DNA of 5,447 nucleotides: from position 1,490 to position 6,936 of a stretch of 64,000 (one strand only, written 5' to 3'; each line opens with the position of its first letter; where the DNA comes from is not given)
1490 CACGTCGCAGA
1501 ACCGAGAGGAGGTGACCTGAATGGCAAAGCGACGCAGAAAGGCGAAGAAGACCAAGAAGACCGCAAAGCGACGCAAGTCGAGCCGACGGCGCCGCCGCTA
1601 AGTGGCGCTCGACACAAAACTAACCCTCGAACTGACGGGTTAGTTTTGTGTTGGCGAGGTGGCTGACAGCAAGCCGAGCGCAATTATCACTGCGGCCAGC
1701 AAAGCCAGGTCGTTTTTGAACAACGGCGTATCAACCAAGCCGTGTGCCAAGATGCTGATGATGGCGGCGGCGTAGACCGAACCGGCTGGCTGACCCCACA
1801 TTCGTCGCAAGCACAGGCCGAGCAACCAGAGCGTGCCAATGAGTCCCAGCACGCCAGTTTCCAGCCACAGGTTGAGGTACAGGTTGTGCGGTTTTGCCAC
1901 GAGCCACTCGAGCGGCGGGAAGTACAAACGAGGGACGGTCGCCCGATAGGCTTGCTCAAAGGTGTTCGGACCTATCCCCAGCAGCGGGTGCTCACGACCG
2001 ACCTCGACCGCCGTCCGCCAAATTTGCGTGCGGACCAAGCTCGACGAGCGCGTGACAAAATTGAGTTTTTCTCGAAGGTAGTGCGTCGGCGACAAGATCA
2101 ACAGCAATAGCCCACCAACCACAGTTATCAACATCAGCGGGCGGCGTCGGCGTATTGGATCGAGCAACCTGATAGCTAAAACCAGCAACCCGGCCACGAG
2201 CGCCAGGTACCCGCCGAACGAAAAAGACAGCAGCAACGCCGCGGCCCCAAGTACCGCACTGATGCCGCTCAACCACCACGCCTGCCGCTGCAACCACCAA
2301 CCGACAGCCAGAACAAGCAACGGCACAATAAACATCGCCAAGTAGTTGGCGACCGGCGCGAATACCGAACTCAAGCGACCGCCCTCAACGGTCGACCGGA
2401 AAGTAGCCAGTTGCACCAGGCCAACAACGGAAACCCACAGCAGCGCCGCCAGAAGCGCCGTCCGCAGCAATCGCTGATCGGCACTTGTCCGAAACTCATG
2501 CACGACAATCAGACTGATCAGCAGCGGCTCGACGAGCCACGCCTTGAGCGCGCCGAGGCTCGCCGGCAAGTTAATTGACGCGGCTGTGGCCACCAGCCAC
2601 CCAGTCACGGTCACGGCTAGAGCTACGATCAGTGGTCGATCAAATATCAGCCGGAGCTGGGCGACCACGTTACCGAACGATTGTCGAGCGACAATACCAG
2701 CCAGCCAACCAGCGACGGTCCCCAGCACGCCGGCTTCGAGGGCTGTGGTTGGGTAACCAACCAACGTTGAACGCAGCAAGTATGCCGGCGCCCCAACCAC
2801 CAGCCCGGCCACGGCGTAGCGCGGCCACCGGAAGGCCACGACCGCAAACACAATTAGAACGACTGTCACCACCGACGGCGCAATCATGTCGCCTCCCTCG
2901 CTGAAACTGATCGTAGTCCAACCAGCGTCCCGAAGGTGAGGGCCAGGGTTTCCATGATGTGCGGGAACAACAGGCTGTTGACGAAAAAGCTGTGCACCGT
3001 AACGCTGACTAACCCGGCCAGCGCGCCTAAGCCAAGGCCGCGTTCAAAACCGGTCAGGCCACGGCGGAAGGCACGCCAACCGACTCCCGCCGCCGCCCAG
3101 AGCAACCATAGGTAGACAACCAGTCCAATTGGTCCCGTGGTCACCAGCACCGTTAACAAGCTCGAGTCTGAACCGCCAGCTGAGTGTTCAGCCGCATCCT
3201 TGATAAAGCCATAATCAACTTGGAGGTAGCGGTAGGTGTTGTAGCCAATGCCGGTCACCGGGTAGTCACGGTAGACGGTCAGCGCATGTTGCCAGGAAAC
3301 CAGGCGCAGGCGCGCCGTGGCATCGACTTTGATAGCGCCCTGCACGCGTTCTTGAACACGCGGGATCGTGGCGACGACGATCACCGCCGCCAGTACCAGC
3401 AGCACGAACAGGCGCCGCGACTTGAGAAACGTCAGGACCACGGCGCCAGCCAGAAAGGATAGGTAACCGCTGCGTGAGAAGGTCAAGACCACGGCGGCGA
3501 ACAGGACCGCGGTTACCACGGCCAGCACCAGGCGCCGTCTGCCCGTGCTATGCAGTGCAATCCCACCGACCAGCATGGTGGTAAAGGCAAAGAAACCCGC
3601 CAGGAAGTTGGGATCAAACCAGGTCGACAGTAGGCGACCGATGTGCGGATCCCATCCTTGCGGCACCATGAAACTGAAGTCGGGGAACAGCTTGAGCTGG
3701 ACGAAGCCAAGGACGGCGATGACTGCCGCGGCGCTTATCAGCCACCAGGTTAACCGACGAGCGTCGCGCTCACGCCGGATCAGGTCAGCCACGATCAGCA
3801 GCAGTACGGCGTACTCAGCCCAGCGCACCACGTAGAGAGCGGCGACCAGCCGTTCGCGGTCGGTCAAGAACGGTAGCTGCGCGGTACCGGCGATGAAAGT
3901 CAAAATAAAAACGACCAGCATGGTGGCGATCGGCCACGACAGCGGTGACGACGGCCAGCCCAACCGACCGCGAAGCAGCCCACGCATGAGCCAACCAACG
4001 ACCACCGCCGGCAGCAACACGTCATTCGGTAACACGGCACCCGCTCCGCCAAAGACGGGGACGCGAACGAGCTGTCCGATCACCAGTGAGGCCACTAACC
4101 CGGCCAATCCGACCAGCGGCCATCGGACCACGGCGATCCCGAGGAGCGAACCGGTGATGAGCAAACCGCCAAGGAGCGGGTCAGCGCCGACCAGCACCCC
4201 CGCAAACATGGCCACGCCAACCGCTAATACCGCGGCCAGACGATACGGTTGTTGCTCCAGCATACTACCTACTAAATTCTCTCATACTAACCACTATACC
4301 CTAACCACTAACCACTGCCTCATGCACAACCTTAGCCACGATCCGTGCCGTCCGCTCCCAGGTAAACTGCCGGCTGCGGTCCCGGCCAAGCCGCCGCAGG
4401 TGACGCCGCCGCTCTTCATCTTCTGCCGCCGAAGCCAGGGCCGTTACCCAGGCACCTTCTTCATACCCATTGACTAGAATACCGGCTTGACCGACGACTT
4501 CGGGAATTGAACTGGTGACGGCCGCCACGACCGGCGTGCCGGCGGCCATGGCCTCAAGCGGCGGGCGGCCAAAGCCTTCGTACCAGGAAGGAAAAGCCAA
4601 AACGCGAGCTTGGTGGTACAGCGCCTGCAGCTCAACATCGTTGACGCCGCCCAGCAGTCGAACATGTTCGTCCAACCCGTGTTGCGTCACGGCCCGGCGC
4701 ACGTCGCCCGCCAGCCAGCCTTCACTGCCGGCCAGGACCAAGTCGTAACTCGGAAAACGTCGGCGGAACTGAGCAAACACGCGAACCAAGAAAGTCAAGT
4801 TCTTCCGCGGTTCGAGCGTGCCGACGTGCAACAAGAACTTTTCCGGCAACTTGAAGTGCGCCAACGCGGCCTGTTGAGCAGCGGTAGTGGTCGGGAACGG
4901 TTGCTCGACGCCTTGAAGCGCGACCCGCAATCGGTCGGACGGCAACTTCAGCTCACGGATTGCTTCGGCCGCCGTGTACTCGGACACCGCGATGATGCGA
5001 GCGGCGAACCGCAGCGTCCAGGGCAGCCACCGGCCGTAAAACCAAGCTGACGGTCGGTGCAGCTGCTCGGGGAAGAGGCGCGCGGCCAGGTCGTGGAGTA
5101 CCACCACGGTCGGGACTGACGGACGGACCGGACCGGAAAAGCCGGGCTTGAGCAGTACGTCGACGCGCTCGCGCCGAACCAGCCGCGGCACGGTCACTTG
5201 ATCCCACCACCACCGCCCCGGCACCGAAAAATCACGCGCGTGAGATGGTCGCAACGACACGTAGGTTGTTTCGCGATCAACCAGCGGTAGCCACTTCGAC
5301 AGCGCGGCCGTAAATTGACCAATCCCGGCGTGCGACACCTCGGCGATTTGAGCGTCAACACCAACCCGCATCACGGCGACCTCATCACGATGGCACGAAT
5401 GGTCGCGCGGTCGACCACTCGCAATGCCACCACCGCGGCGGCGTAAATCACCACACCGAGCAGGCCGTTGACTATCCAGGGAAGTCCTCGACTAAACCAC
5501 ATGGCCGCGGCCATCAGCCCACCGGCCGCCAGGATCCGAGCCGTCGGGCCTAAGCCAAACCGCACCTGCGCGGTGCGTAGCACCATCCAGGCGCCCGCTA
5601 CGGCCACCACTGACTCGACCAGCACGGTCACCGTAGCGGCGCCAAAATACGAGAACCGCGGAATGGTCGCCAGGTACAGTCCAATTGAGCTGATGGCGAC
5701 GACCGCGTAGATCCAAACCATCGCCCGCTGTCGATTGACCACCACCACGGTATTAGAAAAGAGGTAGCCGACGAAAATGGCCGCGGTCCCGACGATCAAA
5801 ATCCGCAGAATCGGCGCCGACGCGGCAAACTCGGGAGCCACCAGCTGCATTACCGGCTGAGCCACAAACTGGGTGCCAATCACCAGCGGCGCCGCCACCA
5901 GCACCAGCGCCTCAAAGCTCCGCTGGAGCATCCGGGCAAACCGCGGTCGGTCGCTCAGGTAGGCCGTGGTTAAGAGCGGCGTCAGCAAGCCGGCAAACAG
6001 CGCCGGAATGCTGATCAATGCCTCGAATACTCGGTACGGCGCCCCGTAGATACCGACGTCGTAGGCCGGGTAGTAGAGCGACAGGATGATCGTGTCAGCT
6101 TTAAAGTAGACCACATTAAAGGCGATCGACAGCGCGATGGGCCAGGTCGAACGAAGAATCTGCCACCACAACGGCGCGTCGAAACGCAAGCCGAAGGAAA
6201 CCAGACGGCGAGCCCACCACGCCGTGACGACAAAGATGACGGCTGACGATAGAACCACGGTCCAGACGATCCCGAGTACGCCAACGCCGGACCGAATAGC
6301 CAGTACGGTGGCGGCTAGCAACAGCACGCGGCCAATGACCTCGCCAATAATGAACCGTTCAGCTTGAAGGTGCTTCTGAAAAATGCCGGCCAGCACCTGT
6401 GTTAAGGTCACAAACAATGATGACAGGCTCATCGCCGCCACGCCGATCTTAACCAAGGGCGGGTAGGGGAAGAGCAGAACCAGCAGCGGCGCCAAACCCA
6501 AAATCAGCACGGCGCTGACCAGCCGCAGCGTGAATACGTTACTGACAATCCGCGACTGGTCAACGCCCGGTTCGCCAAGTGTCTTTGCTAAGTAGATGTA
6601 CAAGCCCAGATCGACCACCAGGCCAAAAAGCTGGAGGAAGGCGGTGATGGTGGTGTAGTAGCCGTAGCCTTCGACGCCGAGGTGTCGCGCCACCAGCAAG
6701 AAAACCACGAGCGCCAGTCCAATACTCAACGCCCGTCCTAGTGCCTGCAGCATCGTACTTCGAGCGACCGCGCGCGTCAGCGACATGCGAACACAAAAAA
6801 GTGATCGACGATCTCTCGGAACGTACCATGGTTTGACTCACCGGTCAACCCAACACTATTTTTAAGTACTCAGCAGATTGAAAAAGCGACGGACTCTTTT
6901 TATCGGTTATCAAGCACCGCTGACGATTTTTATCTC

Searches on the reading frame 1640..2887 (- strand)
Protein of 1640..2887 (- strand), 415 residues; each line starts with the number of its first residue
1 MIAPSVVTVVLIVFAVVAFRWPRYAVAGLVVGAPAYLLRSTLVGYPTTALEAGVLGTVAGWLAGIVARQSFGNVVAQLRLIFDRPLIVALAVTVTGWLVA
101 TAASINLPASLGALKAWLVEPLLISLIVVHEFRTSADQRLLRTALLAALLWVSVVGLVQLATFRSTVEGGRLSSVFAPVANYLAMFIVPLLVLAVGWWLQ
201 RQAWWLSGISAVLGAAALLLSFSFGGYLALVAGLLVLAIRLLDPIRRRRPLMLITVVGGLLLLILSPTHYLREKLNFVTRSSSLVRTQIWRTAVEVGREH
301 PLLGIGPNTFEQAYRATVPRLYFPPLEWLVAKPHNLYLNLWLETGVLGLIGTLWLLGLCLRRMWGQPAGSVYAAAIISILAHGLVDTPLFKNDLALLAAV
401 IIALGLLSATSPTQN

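Call 58: search_protein_families(library=pfam, proteins=[window:1640-2887:-], max_evalue=0.001)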
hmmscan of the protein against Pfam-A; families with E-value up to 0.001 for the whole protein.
window:1640-2887:- (415 aa): 1 family
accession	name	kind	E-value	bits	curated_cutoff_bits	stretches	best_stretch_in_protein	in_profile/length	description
PF04932.20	Wzy_C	-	3e-22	79.5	31.7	1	210-351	2-147/149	O-Antigen ligase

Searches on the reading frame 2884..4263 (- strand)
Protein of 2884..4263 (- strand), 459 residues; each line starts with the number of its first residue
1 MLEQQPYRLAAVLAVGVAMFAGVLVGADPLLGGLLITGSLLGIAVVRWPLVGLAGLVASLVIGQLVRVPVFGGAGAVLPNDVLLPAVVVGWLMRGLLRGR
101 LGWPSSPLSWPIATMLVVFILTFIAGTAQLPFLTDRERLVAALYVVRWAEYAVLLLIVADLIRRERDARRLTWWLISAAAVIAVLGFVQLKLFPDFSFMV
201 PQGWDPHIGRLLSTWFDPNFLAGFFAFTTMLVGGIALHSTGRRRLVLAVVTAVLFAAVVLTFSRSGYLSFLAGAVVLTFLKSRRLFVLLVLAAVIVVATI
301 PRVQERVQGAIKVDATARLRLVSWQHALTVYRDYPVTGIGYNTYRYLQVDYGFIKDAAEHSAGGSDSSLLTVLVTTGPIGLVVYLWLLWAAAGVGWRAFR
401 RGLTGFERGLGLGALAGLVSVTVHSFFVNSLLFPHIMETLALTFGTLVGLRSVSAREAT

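Call 58: search_protein_families(library=pfam, proteins=[window:2884-4263:-], max_evalue=0.001)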
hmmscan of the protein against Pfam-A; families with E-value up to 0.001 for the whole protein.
window:2884-4263:- (459 aa): 1 family
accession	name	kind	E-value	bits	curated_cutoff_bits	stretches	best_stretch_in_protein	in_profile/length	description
PF04932.20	Wzy_C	-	1.4e-18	67.5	31.7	1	251-385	3-149/149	O-Antigen ligase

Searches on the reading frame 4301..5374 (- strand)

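Call 58: search_protein_families(library=pfam, proteins=[window:4301-5374:-], max_evalue=0.001)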
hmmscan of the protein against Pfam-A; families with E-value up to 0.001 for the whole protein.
window:4301-5374:- (357 aa): 6 families
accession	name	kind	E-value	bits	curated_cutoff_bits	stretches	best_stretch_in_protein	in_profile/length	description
PF00534.26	Glycos_transf_1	-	1.6e-32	112.9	26.4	1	176-331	13-170/172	Glycosyl transferases group 1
PF13692.12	Glyco_trans_1_4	-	5.1e-28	98.5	27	1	179-319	2-142/142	Glycosyl transferases group 1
PF13439.12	Glyco_transf_4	-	3.8e-14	53.5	28.5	1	47-156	49-166/170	Glycosyltransferase Family 4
PF20706.3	GT4-conflict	-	7.1e-11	42.1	26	1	177-344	196-383/385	Family 4 Glycosyltransferase in conflict systems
PF13579.12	Glyco_trans_4_4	-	6.6e-06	27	29.7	1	60-151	61-154/158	Glycosyl transferase 4-like domain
PF13524.12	Glyco_trans_1_2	-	0.0001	22.7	25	1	200-344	6-140/144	Glycosyl transferase-like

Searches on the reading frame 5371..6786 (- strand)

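Call 58: search_protein_families(library=pfam, proteins=[window:5371-6786:-], max_evalue=0.001)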
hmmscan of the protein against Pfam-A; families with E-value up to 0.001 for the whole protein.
window:5371-6786:- (471 aa): 2 families
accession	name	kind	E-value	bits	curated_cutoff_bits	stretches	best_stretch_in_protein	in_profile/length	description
PF01943.22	Polysacc_synt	-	9.1e-24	84.8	28.2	1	8-272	2-270/274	Polysaccharide biosynthesis protein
PF13440.11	Polysacc_synt_3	-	7.6e-19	68.5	23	1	32-316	2-283/293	Polysaccharide biosynthesis protein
